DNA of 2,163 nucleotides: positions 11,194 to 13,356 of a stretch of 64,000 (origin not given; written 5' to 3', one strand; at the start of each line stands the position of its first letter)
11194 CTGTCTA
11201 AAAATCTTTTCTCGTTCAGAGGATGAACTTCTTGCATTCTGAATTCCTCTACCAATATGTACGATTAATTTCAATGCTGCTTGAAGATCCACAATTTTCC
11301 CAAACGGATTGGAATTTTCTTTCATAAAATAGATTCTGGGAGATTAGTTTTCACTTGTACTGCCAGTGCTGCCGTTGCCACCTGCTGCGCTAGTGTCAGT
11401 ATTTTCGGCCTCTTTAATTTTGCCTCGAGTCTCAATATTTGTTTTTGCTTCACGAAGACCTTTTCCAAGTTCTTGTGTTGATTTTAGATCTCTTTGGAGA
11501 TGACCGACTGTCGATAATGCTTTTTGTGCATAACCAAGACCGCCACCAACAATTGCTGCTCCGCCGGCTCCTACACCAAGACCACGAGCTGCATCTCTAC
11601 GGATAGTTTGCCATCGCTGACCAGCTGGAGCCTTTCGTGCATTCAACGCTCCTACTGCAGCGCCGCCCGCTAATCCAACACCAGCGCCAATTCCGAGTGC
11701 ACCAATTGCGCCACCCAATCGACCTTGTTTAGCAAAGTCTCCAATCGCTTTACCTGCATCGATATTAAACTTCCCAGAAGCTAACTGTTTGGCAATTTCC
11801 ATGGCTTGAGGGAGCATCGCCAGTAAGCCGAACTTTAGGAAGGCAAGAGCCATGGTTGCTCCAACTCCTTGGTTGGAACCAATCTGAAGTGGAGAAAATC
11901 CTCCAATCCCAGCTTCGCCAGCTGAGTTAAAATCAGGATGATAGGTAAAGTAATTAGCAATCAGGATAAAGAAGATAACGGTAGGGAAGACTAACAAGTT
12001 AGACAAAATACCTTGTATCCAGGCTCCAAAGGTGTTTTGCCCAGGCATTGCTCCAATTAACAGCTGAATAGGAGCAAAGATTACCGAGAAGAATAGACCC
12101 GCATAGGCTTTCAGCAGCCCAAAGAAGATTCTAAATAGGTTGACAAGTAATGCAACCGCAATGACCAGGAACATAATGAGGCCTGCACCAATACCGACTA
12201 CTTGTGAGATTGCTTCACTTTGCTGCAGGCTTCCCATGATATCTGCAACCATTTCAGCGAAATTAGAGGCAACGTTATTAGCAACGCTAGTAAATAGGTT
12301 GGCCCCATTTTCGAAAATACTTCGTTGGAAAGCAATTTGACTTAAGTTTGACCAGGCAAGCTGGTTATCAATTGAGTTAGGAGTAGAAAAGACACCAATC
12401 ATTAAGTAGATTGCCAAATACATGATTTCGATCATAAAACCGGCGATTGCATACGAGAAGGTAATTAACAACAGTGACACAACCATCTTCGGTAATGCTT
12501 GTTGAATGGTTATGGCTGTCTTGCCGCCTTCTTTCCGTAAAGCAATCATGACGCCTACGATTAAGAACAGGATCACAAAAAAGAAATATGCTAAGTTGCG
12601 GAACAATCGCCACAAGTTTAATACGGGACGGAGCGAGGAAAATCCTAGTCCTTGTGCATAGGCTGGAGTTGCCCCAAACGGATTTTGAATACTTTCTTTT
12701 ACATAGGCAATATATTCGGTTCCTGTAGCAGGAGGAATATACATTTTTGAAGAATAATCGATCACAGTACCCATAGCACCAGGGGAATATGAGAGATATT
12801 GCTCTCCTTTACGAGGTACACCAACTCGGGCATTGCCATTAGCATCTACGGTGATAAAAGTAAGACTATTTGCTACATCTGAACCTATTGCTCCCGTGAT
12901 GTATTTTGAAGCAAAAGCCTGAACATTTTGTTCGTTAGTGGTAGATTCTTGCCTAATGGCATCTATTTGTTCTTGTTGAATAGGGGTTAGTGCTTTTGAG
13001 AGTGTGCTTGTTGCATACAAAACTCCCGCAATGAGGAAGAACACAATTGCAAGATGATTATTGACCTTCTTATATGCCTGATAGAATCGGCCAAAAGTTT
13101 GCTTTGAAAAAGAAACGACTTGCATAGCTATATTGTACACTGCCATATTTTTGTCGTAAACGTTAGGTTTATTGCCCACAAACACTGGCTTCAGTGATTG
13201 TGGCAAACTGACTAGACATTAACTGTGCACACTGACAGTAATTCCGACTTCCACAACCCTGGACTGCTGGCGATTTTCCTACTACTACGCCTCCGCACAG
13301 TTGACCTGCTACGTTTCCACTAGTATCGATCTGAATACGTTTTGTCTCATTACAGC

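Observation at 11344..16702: Giant SLT-domain secreted protein plus VirB6-like channel protein downstream of the pilins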

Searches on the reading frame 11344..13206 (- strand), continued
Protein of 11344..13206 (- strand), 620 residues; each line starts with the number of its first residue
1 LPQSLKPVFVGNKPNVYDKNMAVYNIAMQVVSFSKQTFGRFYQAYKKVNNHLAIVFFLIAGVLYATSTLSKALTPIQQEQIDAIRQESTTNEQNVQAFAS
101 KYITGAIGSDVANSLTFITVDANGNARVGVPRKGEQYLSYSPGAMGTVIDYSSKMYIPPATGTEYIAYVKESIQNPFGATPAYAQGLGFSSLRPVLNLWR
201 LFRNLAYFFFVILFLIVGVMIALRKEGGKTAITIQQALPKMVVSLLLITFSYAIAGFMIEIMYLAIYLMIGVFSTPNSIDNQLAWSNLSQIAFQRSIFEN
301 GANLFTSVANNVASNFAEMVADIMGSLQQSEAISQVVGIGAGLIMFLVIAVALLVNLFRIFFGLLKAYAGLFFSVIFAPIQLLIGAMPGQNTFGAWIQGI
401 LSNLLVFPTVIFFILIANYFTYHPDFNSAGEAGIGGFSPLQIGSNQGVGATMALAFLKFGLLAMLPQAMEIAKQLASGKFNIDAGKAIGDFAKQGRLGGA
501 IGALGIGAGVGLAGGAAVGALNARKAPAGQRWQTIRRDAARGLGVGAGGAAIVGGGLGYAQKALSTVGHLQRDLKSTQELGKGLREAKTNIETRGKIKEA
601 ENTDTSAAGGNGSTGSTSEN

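Call 40: fold_search(model_id=the predicted structure, library=pdb)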
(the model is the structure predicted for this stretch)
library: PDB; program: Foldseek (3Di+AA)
matches with E <= 10: 226; with E <= 0.001: 0
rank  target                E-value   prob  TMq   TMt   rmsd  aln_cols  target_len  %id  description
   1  8rtd_L                1.9e-03  1.00  0.23  0.41  10.1       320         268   18  Stalk-Arches-IMC structure from the fully-assembled R388 type IV secretion system determined by cryo-EM. (released 2024-06-19)
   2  7o3v_F                2.5e-03  1.00  0.22  0.40   9.6       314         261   16  Stalk complex structure (TrwJ/VirB5-TrwI/VirB6) from the fully-assembled R388 type IV secretion system determined by c (released 2022-06-22)
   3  7o3v_J                6.1e-03  0.98  0.16  0.30  16.5       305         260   16  Stalk complex structure (TrwJ/VirB5-TrwI/VirB6) from the fully-assembled R388 type IV secretion system determined by c (released 2022-06-22)
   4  7o3v_G                6.4e-03  1.00  0.22  0.43   9.6       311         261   16  Stalk complex structure (TrwJ/VirB5-TrwI/VirB6) from the fully-assembled R388 type IV secretion system determined by c (released 2022-06-22)
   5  8rt9_F                9.2e-03  1.00  0.21  0.37   9.7       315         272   16  Stalk complex full-length structure (TrwJ/VirB5-TrwI/VirB6) from the fully-assembled R388 type IV secretion system det (released 2024-06-19)
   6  6l85_B                4.0e-02  0.69  0.10  0.14  21.3       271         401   10  The sodium-dependent phosphate transporter (released 2020-09-16)
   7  8rtd_H                4.1e-02  0.93  0.18  0.37  14.2       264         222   18  Stalk-Arches-IMC structure from the fully-assembled R388 type IV secretion system determined by cryo-EM. (released 2024-06-19)
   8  7o3v_I                4.3e-02  0.96  0.15  0.37  13.2       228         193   18  Stalk complex structure (TrwJ/VirB5-TrwI/VirB6) from the fully-assembled R388 type IV secretion system determined by c (released 2022-06-22)
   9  8rtd_I                8.2e-02  0.90  0.18  0.38  10.1       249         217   19  Stalk-Arches-IMC structure from the fully-assembled R388 type IV secretion system determined by cryo-EM. (released 2024-06-19)
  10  6l85_A                1.9e-01  0.41  0.11  0.16  22.6       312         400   11  The sodium-dependent phosphate transporter (released 2020-09-16)
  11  2npj                  2.0e-01  0.14  0.08  0.12  25.7       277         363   12  An unusual twin-His arrangement in the pore of ammonia channels is essential for substrate conductance (released 2006-11-14)
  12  2nmr                  2.8e-01  0.11  0.07  0.11  26.0       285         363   13  An unusual twin-His arrangement in the pore of ammonia channels is essential for substrate conductance (released 2006-11-14)
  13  2now                  5.3e-01  0.08  0.08  0.11  25.9       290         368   13  An unusual twin-His arrangement in the pore of ammonia channels is essential for substrate conductance (released 2006-11-14)
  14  9ngy_FP1              5.8e-01  0.30  0.12  0.10  23.7       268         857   12  In situ cryo-EM structure of protochannel (DotA-IcmX) of the Legionella Dot/Icm T4SS machine (released 2025-09-17)
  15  9lqt_A                5.8e-01  0.08  0.08  0.14  22.7       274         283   10  Cryo-EM structure of the Apo-state APLNR homodimer (released 2026-02-04)
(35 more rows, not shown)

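Call 59: find_encoding_contigs(protein=P0097, flank=10000, max_places=1)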
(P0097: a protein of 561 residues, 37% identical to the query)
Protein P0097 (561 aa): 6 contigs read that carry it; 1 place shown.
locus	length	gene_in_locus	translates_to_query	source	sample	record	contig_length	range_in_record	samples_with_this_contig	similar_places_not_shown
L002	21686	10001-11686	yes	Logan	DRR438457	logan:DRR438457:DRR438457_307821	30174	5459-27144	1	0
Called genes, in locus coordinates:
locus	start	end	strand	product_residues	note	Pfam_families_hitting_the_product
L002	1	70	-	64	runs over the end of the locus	-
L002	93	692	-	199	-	PF00293:NUDIX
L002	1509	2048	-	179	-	PF04542:Sigma70_r2, PF08281:Sigma70_r4_2 (weak)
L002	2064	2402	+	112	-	-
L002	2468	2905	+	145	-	-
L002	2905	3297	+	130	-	PF18895:T4SS_pilin (weak)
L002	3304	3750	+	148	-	-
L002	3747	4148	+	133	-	PF18895:T4SS_pilin (weak)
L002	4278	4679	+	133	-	PF18895:T4SS_pilin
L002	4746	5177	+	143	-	-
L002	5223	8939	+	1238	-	-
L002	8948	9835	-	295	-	-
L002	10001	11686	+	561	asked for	-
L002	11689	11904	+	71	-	-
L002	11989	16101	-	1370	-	-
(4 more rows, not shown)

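Call 60: find_encoding_contigs(protein=P0126, flank=10000, max_places=1)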
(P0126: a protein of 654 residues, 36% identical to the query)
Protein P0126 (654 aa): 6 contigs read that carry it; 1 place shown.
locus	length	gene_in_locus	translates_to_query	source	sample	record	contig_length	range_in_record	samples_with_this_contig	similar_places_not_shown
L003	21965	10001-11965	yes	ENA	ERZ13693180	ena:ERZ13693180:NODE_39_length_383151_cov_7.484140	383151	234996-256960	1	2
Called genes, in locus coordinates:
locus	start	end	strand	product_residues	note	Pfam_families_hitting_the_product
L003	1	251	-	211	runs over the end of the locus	PF00293:NUDIX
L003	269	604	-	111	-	-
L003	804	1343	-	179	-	PF04542:Sigma70_r2, PF08281:Sigma70_r4_2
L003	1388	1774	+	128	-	-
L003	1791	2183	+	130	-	PF18895:T4SS_pilin (weak)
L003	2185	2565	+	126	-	PF18895:T4SS_pilin (weak)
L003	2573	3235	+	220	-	PF18895:T4SS_pilin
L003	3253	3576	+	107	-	PF18895:T4SS_pilin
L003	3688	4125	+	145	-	PF18895:T4SS_pilin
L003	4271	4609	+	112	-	-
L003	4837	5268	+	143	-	PF18895:T4SS_pilin (weak)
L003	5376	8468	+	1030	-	-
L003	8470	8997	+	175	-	-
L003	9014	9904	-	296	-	-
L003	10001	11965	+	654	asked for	-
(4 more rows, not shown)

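Call 82: find_encoding_contigs(protein=P0077, flank=10000, max_places=1)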
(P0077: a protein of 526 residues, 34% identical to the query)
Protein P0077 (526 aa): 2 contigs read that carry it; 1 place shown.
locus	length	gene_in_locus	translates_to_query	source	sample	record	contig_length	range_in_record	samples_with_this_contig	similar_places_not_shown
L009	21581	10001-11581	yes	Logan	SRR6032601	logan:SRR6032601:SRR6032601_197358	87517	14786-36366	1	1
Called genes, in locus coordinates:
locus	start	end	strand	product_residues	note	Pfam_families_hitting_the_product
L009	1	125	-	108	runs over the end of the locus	PF01796:OB_ChsH2_C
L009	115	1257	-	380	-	PF00108:Thiolase_N, PF00109:ketoacyl-synt (weak), PF08545:ACP_syn_III (faint), PF02803:Thiolase_C, PF22691:Thiolase_C_1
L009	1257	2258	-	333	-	PF08541:ACP_syn_III_C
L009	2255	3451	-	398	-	PF00368:HMG-CoA_red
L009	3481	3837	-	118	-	-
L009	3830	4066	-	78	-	-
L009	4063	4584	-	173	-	PF07638:Sigma70_ECF (faint), PF04542:Sigma70_r2, PF08281:Sigma70_r4_2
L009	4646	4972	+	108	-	PF18895:T4SS_pilin (weak)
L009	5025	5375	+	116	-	-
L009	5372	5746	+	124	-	PF18895:T4SS_pilin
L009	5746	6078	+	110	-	PF18895:T4SS_pilin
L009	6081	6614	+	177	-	PF18895:T4SS_pilin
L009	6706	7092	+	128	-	PF18895:T4SS_pilin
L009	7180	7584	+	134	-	PF18895:T4SS_pilin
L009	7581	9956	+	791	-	-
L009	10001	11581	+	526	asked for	-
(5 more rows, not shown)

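Call 83: find_encoding_contigs(protein=P0062, flank=10000, max_places=1)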
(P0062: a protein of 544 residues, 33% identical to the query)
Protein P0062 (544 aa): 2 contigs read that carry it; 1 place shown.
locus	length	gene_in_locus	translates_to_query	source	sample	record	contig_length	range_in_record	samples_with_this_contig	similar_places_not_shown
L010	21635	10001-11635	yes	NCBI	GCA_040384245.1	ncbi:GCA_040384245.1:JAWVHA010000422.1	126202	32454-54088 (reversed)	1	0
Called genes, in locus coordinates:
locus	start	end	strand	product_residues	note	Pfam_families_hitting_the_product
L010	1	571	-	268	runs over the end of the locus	PF00696:AA_kinase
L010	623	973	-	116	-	-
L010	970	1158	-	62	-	-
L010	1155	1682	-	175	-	PF04542:Sigma70_r2, PF08281:Sigma70_r4_2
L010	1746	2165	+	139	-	PF18895:T4SS_pilin (weak)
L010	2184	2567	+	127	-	-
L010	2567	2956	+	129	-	PF18895:T4SS_pilin (weak)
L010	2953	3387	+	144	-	-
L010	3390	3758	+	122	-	PF18895:T4SS_pilin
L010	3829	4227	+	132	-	PF18895:T4SS_pilin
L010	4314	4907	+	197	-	PF18895:T4SS_pilin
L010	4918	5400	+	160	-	PF18895:T4SS_pilin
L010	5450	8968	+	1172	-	-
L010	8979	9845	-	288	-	-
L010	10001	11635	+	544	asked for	-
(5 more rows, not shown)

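Call 89: list_cluster_members(proteins=[P0088, P0031, P0023, P0065, P0018])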
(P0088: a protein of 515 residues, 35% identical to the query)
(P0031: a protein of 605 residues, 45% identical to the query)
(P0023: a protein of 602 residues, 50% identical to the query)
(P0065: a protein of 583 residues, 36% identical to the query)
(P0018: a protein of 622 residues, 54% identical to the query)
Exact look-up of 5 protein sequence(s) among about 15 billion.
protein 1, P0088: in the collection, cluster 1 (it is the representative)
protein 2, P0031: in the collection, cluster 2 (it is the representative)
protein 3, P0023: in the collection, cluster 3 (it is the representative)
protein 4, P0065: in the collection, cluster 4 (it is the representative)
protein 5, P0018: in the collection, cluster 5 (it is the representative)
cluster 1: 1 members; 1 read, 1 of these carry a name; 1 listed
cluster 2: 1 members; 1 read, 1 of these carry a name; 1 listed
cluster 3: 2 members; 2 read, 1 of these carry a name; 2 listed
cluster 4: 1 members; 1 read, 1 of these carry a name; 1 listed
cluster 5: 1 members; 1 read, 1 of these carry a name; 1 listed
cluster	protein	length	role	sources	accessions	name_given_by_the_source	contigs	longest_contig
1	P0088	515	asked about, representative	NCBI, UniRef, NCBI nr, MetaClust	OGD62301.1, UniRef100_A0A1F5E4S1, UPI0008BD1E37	hypothetical protein A2160_00740 [Candidatus Beckwithbacteria bacterium RBG_13_42_9] | TrbL/VirB6 plasmid conjugal transfer protein n=1 Tax=Candidatus Beckwithbacteria ... | MAG: hypothetical protein A2160_00740 [Candidatus Beckwithbacteria bacterium RBG_13_42_9]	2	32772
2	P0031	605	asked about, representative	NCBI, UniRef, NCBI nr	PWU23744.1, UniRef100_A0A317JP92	hypothetical protein C5B42_01805 [Candidatus Cerribacteria bacterium 'Amazon FNV 2010 28 ... | Uncharacterized protein n=1 Tax=Candidatus Cerribacteria bacterium 'Amazon FNV 2010 28 9' ... | MAG: hypothetical protein C5B42_01805 [Candidatus Cerribacteria bacterium 'Amazon FNV ...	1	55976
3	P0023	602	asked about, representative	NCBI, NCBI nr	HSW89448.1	MAG TPA: hypothetical protein VLH19_01090 [Patescibacteria group bacterium] | hypothetical protein [Patescibacteria group bacterium]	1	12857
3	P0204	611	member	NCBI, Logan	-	-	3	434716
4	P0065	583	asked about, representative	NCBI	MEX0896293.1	MAG: hypothetical protein WDZ94_05195 [Patescibacteria group bacterium]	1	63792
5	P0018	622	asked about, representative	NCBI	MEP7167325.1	MAG: hypothetical protein ABI758_05070 [Candidatus Woesebacteria bacterium]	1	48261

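Call 108: find_related_loci(query=A1, collection=genome_contigs, flank=10000)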
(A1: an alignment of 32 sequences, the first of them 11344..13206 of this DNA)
Query A1 (620 aa) in genome_contigs; peptide patterns used: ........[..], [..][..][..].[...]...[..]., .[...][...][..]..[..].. (x = any residue, [..] = any of these).
599 stretches matched a pattern (row limit reached: there are more); 459 encode a relative of the query (tblastn E <= 1e-3); the best 80 are kept; 80 distinct loci.
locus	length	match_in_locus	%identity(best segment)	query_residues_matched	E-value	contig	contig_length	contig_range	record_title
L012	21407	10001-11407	43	64-529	8e-108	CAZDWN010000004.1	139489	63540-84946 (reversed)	MAG TPA_asm: uncultured Pseudomonadales bacterium isolate SRP170004_co1_144 genome assembly, contig: NODE_115_length_139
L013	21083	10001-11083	45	133-493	3e-81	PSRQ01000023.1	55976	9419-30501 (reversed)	MAG: Candidatus Cerribacteria bacterium 'Amazon FNV 2010 28 9' contig_75_3317827_length_55976_multi_3_in_0_out_0, whole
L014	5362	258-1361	39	154-537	3e-69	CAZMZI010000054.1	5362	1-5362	MAG TPA_asm: uncultured Pseudomonadales bacterium isolate SRP192515_co1_162 genome assembly, contig: NODE_16497_length_5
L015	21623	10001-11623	35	53-601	1e-68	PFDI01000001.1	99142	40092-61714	MAG: Candidatus Pacebacteria bacterium CG10_big_fil_rev_8_21_14_0_10_44_54 CG10_8_21_14_0.10_scaffold_198_c, whole genom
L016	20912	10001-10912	41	154-476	1e-68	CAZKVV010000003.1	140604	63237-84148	MAG TPA_asm: uncultured Pseudomonadales bacterium isolate SRP286056_co2_531 genome assembly, contig: NODE_91_length_1406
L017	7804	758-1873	38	143-531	5e-67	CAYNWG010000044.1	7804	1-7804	MAG TPA_asm: uncultured Pseudomonadales bacterium isolate SRP286056_co1_440 genome assembly, contig: NODE_12620_length_7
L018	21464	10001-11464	33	55-551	7e-66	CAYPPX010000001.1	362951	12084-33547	MAG TPA_asm: uncultured Pseudomonadales bacterium isolate SRP093185_co1_36 genome assembly, contig: NODE_1_length_362951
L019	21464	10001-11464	33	50-548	3e-65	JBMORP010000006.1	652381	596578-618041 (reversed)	MAG: Patescibacteria group bacterium isolate Betzabe_MAG183 MAG183_6, whole genome shotgun sequence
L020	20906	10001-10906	40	154-477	5e-64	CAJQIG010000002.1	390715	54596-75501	uncultured Patescibacteria group bacterium isolate 0.2_20180412_Bin_MAXBIN_228_sub_1 genome assembly, contig: c_00000000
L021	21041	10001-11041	40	141-501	2e-63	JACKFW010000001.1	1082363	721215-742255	MAG: Pseudomonadales bacterium isolate HK-STAS-PATE-15 HK-STAS-PATE-15_1, whole genome shotgun sequence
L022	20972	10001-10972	40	154-495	8e-63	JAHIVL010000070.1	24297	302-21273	MAG: Patescibacteria group bacterium isolate MM_PC_MetaG.mb.79 MM_PC_MetaG.mb.79_k141_1277294, whole genome shotgun sequ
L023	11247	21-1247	37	135-555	2e-62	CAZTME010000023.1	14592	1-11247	MAG TPA_asm: uncultured Pseudomonadales bacterium isolate SRP093185_co1_155 genome assembly, contig: NODE_2818_length_14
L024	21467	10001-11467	33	83-599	1e-62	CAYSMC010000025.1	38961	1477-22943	MAG TPA_asm: uncultured Pseudomonadales bacterium isolate SRP067234_co1_86 genome assembly, contig: k99_496565, whole ge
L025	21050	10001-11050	36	93-467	1e-62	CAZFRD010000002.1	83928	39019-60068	MAG TPA_asm: uncultured Pseudomonadales bacterium isolate SRP192515_co1_183 genome assembly, contig: NODE_166_length_839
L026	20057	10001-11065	35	94-479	1e-62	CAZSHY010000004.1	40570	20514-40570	MAG TPA_asm: uncultured Pseudomonadales bacterium isolate SRP286056_co1_709 genome assembly, contig: NODE_989_length_405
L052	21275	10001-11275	32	68-508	1e-57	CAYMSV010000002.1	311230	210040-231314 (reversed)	MAG TPA_asm: uncultured Pseudomonadales bacterium isolate SRP241326_co1_55 genome assembly, contig: NODE_22_length_31123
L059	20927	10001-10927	35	142-474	7e-57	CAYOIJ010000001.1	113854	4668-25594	MAG TPA_asm: uncultured Pseudomonadales bacterium isolate binchicken_co45_383 genome assembly, contig: NODE_104_length_1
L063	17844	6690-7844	35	153-540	3e-56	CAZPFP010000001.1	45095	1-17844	MAG TPA_asm: uncultured Gammaproteobacteria bacterium isolate binchicken_co34_426 genome assembly, contig: NODE_1055_len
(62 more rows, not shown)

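Call 113: search_protein_families(library=pfam, proteins=[L063:12203-14128:+, L024:19625-21466:+, L024:13912-17199:+, L024:17201-17611:+, L024:17608-18594:+, L024:18647-19624:+, L024:11653-13842:-, L024:8834-9757:-, L024:6000-8816:+, L063:14190-16847:+], max_evalue=0.01)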
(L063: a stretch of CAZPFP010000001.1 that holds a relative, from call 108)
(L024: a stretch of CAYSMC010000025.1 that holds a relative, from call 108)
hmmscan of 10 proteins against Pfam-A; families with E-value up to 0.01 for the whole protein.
L063:12203-14128:+ (641 aa): 5 families
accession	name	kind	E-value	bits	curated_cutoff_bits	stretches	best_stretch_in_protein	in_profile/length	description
PF19044.6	P-loop_TraG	-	8e-31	107.5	25.8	1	277-582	26-345/413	TraG P-loop domain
PF12846.13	AAA_10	-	5.4e-16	59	27.5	1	279-545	20-295/362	AAA-like domain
PF01935.23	DUF87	-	6.5e-07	30.1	23.2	1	285-388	28-120/220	Helicase HerA, central domain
PF01637.24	ATPase_2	-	0.0046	17.2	33.2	0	473-513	93-132/225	ATPase domain predominantly from Archaea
PF03135.19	CagE_TrbE_VirB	-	0.0055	17.1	21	0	162-226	130-197/204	CagE, TrbE, VirB family, component of type IV transporter system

L024:19625-21466:+ (614 aa): 3 families
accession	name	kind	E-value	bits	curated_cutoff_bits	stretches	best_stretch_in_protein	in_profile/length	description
PF19044.6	P-loop_TraG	-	1.5e-24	86.9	25.8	1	264-564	27-341/413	TraG P-loop domain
PF12846.13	AAA_10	-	1e-12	48.2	27.5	1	264-531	19-295/362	AAA-like domain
PF01935.23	DUF87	-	4.4e-09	37.2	23.2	1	268-334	25-93/220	Helicase HerA, central domain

L024:13912-17199:+ (1095 aa): 0 families

L024:17201-17611:+ (136 aa): 0 families

L024:17608-18594:+ (328 aa): 3 families
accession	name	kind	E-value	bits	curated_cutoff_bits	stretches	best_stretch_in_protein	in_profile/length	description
PF12666.12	PrgI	-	4e-06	27.7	27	1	5-86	1-85/91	PrgI family protein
PF13620.12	CarboxypepD_reg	-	1.4e-05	25.8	32.3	1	247-305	2-58/82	Carboxypeptidase regulatory-like domain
PF15458.11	NTR2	-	0.0011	19.1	27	1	123-216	134-223/230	Nineteen complex-related protein 2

L024:18647-19624:+ (325 aa): 0 families

L024:11653-13842:- (729 aa): 0 families

L024:8834-9757:- (307 aa): 0 families

L024:6000-8816:+ (938 aa): 0 families

L063:14190-16847:+ (885 aa): 1 family
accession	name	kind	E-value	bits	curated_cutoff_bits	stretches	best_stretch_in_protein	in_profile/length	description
PF01551.29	Peptidase_M23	-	2.4e-14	53.7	28.7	1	769-860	6-94/96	Peptidase family M23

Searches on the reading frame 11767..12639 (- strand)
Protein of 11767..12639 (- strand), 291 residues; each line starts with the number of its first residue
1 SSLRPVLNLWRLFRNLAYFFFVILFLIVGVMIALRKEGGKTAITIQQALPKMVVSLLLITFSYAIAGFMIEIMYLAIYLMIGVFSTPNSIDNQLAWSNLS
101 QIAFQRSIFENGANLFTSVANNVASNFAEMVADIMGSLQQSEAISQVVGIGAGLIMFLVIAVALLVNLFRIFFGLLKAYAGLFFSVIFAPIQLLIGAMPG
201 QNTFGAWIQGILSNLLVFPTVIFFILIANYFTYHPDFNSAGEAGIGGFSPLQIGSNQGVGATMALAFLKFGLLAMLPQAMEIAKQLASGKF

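Call 100: search_dna_similar(query=window:11767-12639:-, collection=plasmids, mode=protein, max_evalue=10, max_rows=25)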
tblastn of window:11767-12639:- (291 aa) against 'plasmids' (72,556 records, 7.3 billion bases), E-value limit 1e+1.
Records with a match: 1; places in all: 1; records where one place covers at least 80% of the query: 0.
Best place of each record, by identity: <60% 1.
By first word of the organism name: Pontibacillus 1.
By predicted mobility (MOB-suite, as given by PLSDB): non-mobilizable 1.
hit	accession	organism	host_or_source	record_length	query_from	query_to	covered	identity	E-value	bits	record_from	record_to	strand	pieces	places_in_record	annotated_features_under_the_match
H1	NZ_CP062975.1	Pontibacillus sp. ALD_SL1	mangrove mud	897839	176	242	23%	31.2%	4e+0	37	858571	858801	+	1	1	hypothetical protein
